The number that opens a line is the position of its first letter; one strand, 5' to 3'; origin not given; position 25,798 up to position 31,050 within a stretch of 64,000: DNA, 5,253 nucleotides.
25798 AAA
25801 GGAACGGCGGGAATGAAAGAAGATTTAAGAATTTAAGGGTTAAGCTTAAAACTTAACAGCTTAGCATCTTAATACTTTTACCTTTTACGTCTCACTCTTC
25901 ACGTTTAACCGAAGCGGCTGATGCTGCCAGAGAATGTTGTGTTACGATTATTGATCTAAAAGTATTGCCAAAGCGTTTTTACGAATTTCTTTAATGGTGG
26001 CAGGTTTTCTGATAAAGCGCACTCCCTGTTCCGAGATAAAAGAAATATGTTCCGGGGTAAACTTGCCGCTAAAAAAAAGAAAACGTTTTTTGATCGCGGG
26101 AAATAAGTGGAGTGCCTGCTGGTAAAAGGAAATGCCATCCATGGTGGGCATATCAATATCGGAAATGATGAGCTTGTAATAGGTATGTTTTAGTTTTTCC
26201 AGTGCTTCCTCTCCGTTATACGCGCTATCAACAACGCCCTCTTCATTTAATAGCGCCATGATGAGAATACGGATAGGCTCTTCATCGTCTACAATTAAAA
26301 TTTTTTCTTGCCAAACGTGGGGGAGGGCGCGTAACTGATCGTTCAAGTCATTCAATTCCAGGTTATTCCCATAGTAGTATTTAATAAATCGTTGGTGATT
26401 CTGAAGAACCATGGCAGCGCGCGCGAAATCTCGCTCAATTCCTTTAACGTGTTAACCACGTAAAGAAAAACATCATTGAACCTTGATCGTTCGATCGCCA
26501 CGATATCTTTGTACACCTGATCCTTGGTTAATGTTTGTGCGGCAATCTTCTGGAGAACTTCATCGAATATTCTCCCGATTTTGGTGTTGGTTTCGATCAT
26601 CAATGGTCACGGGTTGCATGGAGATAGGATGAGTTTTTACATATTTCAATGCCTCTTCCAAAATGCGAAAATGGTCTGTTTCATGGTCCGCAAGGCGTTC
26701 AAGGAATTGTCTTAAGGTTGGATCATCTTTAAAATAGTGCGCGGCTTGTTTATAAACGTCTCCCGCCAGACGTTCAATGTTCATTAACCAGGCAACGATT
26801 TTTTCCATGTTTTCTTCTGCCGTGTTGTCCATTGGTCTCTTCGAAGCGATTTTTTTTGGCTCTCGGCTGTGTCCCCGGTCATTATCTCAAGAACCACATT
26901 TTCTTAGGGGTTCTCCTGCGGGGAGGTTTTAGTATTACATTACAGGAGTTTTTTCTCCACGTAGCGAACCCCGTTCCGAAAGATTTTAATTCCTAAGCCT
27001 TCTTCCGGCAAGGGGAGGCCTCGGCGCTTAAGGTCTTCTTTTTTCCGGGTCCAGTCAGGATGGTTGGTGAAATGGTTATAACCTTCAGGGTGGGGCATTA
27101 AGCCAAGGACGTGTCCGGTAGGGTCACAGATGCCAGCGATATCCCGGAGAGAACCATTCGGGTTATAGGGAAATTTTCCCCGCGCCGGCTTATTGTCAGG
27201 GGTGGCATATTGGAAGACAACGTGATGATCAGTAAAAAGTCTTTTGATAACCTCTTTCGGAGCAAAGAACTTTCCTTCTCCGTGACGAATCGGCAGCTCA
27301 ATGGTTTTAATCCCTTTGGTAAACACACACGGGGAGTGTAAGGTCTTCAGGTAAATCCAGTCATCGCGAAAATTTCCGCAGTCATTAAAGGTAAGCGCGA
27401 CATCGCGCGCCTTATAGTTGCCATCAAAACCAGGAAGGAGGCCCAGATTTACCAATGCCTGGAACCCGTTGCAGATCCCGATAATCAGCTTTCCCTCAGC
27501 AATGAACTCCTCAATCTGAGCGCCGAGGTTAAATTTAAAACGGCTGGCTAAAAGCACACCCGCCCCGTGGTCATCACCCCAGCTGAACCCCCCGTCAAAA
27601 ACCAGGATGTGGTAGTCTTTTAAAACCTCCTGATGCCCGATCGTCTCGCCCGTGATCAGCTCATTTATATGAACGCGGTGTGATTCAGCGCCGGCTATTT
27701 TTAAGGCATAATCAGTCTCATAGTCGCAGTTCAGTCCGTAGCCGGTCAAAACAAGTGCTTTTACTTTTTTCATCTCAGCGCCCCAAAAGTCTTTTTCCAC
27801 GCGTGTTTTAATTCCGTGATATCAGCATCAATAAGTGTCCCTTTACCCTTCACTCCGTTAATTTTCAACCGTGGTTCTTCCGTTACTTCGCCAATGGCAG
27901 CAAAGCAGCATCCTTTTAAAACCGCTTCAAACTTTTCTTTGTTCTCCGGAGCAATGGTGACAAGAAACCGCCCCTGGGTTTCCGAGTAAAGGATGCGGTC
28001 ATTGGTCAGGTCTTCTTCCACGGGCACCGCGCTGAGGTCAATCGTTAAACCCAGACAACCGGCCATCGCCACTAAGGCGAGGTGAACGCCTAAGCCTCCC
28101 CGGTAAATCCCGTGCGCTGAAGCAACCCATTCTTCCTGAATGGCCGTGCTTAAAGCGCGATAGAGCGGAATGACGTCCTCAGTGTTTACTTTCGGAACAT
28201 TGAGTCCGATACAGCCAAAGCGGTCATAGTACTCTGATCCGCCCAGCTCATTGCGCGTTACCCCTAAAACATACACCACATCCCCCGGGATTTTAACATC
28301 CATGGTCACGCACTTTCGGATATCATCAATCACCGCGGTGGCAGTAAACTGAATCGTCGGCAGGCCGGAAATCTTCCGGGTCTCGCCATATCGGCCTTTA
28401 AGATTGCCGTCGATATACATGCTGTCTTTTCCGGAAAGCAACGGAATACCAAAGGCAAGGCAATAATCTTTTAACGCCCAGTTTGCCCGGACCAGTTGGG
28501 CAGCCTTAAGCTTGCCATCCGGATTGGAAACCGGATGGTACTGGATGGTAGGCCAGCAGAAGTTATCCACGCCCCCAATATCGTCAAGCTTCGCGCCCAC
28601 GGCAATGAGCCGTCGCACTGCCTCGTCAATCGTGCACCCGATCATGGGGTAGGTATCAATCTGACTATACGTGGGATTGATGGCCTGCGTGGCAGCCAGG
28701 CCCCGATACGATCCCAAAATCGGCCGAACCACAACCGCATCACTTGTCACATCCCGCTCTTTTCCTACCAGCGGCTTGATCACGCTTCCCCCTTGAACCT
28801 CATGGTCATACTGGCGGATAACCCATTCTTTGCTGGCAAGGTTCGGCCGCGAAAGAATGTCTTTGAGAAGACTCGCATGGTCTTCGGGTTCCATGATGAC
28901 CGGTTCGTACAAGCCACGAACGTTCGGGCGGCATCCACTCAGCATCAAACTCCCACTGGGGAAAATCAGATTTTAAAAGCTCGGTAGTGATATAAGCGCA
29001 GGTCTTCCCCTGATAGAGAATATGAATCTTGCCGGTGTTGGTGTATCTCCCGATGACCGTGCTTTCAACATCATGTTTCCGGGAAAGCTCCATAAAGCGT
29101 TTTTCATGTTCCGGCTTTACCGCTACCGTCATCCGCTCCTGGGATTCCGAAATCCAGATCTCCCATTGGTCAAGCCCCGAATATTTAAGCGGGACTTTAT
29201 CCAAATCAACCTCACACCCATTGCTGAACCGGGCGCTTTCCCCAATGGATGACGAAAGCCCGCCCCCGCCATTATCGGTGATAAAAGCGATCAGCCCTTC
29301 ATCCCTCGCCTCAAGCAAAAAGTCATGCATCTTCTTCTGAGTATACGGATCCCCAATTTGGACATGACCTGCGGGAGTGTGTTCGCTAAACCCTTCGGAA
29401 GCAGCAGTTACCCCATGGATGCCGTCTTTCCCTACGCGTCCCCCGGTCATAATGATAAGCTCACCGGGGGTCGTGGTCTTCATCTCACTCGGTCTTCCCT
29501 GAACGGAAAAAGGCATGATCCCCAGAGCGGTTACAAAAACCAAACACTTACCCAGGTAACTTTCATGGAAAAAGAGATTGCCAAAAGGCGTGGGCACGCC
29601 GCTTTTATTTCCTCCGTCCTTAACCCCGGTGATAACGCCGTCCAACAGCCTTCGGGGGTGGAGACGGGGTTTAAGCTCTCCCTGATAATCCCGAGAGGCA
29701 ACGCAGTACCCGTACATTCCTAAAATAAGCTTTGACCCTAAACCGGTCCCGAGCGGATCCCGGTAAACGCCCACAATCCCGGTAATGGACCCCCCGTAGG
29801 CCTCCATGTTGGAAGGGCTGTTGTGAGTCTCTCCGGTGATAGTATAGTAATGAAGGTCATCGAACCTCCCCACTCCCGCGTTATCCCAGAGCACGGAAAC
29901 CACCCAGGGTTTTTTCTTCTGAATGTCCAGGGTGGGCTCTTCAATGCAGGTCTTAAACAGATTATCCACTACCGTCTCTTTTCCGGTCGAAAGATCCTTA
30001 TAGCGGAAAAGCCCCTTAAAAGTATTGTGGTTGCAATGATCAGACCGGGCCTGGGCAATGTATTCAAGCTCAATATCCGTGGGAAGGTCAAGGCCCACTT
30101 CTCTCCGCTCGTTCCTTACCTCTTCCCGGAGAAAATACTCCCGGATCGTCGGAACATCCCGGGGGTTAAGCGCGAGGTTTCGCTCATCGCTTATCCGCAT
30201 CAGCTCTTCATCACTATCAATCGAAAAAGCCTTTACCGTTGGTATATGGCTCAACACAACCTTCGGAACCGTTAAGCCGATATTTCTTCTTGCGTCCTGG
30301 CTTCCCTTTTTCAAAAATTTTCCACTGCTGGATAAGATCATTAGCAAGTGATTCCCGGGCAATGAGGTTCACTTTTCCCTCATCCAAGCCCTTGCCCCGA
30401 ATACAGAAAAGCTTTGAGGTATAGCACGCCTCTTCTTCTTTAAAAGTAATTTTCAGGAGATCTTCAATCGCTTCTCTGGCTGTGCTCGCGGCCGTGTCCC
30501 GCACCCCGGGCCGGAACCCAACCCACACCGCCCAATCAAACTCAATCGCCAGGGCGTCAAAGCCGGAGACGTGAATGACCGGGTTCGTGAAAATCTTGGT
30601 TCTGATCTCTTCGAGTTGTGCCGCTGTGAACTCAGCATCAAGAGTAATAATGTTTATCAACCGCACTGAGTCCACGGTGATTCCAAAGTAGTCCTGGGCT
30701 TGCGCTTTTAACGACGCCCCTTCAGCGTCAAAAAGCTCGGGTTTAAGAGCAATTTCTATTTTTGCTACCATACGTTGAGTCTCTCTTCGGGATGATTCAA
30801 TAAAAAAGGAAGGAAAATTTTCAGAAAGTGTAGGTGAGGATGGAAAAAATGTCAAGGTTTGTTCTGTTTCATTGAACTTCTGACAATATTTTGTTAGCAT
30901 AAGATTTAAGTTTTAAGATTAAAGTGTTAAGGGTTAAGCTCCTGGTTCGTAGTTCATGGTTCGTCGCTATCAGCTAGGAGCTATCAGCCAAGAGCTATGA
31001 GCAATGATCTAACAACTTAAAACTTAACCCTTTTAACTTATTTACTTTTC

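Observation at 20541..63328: Window-wide family of low-complexity hairpin blocks built from roughly 7-nt words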

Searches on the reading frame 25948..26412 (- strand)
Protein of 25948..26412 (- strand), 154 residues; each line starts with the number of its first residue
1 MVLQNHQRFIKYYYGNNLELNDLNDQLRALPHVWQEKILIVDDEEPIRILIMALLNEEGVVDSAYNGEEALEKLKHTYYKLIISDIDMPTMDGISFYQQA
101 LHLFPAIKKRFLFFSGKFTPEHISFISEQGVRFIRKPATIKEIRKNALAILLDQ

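Call 46: search_protein_families(library=pfam, proteins=[window:25948-26412:-])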
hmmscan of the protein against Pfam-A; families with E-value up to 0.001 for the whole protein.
window:25948-26412:- (154 aa): 1 family
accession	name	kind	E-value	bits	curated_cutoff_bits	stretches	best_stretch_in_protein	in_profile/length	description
PF00072.30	Response_reg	-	7.6e-16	58.7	30.2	1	38-145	1-108/111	Response regulator receiver domain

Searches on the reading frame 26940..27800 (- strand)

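Call 46: search_protein_families(library=pfam, proteins=[window:26940-27800:-])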
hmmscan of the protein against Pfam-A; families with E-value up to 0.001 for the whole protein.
window:26940-27800:- (286 aa): 1 family
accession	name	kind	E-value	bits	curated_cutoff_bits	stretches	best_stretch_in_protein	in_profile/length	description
PF13507.12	GATase_5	-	2.9e-77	259.7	27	1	12-281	1-260/260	CobB/CobQ-like glutamine amidotransferase domain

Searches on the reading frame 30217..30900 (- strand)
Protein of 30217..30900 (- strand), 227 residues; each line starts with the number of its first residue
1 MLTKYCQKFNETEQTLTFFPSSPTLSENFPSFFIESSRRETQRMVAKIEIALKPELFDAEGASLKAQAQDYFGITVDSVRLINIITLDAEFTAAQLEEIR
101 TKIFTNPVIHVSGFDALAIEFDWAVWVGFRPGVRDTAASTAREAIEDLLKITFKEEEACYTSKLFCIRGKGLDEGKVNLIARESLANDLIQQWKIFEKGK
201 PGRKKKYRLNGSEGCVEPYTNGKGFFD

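Call 46: search_protein_families(library=pfam, proteins=[window:30217-30900:-])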
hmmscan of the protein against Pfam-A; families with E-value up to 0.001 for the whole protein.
window:30217-30900:- (227 aa): 1 family
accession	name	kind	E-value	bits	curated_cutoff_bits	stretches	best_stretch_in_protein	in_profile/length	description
PF02700.19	PurS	-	3.4e-12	46.8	22.2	1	46-111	2-72/77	Phosphoribosylformylglycinamidine (FGAM) synthase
